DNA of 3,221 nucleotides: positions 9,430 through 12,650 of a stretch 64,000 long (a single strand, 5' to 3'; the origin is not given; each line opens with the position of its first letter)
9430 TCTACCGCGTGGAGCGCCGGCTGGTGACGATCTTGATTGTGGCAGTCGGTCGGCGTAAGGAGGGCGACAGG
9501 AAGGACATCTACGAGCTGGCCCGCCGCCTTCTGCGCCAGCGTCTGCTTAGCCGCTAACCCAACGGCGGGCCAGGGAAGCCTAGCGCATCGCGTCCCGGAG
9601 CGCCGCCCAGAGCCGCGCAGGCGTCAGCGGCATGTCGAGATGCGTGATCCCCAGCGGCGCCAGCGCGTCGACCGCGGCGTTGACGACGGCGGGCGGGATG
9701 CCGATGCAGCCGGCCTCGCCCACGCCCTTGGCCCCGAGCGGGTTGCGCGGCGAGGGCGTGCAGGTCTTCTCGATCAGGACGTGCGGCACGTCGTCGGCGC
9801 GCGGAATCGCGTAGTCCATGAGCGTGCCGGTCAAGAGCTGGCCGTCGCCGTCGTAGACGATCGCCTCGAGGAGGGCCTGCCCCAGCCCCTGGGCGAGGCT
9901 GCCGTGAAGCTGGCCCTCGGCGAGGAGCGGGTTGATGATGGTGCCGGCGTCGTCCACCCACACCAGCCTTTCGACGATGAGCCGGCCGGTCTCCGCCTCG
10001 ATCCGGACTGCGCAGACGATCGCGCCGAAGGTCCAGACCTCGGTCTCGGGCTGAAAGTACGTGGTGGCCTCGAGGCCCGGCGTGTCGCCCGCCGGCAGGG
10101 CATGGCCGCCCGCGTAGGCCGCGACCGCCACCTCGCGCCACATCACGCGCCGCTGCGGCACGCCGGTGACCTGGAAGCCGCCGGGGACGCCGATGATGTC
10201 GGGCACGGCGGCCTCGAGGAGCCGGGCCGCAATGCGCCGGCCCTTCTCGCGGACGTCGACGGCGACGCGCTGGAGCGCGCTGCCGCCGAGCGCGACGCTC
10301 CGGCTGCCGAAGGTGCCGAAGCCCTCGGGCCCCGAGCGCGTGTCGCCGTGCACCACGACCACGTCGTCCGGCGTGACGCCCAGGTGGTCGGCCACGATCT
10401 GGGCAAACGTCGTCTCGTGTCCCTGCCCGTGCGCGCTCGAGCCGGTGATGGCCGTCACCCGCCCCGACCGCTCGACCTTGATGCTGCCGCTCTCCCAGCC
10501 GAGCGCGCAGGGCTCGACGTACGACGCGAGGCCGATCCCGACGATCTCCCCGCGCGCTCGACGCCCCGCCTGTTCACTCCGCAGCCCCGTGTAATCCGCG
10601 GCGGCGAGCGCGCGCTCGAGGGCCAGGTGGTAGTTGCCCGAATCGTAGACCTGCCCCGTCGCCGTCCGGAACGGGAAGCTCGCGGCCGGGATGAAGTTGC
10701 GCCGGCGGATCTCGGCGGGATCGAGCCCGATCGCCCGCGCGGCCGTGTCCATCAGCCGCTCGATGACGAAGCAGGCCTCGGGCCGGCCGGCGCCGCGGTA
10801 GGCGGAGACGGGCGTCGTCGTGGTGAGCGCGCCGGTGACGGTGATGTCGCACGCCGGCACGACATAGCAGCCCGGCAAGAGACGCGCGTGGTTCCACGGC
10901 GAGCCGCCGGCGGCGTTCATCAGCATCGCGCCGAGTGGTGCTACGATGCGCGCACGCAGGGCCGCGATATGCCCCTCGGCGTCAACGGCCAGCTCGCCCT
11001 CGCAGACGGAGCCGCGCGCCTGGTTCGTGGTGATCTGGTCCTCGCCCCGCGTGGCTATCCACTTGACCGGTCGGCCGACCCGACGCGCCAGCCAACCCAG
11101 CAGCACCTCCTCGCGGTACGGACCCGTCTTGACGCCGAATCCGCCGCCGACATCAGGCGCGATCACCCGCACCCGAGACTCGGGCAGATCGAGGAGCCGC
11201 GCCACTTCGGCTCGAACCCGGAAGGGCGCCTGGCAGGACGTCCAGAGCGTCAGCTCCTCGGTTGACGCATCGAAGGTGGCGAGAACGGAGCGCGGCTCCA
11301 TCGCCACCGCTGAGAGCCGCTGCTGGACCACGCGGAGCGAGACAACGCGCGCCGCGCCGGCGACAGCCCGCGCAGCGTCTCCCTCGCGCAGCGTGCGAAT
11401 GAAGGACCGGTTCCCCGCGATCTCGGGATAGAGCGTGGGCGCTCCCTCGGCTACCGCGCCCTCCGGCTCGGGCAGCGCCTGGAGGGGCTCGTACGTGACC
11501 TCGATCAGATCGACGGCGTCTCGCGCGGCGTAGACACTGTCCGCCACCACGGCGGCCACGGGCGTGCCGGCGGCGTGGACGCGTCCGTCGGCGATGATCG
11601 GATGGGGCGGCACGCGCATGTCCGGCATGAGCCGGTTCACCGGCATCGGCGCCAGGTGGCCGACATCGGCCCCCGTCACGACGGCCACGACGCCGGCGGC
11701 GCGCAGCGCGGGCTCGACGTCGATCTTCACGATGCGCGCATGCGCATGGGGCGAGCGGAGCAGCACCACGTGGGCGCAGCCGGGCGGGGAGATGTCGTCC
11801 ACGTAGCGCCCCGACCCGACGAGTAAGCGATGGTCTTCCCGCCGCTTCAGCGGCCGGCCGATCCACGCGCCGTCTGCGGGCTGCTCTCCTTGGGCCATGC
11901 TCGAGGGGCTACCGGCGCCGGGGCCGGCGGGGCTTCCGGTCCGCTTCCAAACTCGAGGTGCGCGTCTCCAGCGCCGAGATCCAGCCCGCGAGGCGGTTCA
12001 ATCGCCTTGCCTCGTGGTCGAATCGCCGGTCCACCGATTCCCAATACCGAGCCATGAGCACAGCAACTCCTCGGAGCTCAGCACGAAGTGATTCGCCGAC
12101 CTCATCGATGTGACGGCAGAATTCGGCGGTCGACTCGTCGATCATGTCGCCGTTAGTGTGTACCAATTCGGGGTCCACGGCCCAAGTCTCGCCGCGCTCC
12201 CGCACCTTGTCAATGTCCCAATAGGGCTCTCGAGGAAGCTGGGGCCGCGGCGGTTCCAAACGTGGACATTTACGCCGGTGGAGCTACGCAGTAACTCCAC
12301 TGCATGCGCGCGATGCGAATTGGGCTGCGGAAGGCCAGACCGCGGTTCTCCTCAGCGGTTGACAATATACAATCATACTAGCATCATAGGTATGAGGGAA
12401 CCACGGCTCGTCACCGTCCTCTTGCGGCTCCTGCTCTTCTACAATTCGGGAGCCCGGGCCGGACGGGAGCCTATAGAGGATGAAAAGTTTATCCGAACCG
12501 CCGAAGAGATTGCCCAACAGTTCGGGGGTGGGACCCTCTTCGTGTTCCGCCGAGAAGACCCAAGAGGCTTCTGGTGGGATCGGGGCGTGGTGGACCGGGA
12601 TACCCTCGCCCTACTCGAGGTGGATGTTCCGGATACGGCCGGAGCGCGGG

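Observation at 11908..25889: Three-copy repeat family of about 310 bp encoding a 116 aa ORF, each copy immediately upstream of a minus-strand gene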

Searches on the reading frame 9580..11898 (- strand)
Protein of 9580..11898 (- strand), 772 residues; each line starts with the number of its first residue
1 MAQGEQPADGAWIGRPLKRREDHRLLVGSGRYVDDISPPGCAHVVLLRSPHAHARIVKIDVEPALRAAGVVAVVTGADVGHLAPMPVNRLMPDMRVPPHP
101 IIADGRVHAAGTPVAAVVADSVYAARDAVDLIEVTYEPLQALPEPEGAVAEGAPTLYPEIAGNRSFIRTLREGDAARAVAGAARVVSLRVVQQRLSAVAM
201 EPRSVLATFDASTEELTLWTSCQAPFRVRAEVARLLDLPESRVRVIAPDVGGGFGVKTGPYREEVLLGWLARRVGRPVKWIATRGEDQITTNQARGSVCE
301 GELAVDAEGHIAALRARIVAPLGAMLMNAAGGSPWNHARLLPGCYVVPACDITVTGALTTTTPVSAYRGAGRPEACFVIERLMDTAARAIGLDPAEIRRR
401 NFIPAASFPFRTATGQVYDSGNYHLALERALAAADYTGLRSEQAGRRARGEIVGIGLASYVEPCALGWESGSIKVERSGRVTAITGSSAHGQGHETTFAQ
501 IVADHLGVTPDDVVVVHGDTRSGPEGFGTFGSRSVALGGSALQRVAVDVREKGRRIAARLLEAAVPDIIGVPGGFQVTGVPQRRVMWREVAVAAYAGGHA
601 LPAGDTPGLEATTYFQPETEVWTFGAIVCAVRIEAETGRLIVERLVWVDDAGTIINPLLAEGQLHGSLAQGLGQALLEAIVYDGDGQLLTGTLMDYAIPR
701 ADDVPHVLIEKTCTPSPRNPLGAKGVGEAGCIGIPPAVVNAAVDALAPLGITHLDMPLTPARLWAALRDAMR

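Call 7: search_protein_families(library=pfam, proteins=[window:9580-11898:-], max_evalue=0.01)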
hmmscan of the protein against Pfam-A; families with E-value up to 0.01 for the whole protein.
window:9580-11898:- (772 aa): 3 families
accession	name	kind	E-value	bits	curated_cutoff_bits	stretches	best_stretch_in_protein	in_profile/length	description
PF20256.3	MoCoBD_2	-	1e-76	258.6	27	1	430-705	2-283/283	Molybdopterin cofactor-binding domain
PF02738.23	MoCoBD_1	-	7.9e-74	248.3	27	1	166-402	11-244/244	Molybdopterin cofactor-binding domain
PF01315.27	Ald_Xan_dh_C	-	8.4e-28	97.3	31.3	1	28-139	2-109/110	Aldehyde oxidase and xanthine dehydrogenase, a/b hammerhead domain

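Call 35: find_encoding_contigs(protein=window:9580-11898:-, flank=10000, max_places=3)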
Protein window:9580-11898:- (772 aa): 2 contigs read that carry it; 1 place shown.
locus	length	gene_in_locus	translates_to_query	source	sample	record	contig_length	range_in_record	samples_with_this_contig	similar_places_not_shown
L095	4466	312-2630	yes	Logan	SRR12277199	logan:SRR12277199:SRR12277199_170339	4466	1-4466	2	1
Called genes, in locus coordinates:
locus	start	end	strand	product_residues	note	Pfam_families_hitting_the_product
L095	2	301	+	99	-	?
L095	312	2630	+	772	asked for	PF01315:Ald_Xan_dh_C, PF02738:MoCoBD_1, PF20256:MoCoBD_2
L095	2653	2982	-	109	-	PF05016:ParE_toxin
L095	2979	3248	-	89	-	PF02604:PhdYeFM_antitox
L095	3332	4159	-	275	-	PF12911:OppC_N, PF00528:BPD_transp_1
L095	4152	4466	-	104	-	?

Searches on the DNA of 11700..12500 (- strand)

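Call 37: search_rna_families(source=window, start=11700, end=12500, threshold=evalue, max_evalue=1)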
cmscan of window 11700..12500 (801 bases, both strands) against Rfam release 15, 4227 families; matches with E-value up to 1: 0.
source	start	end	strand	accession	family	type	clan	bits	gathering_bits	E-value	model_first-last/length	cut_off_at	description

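Call 66: search_dna_similar(query=window:11900-12262:-, collection=plasmids, mode=distant, max_rows=5)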
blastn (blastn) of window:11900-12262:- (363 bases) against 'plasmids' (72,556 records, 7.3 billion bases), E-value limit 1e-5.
No match.

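Call 67: search_dna_similar(query=window:11900-12262:-, collection=phages, mode=distant, max_rows=5)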
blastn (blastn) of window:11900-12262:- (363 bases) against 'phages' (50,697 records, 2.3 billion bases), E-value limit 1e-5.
No match.
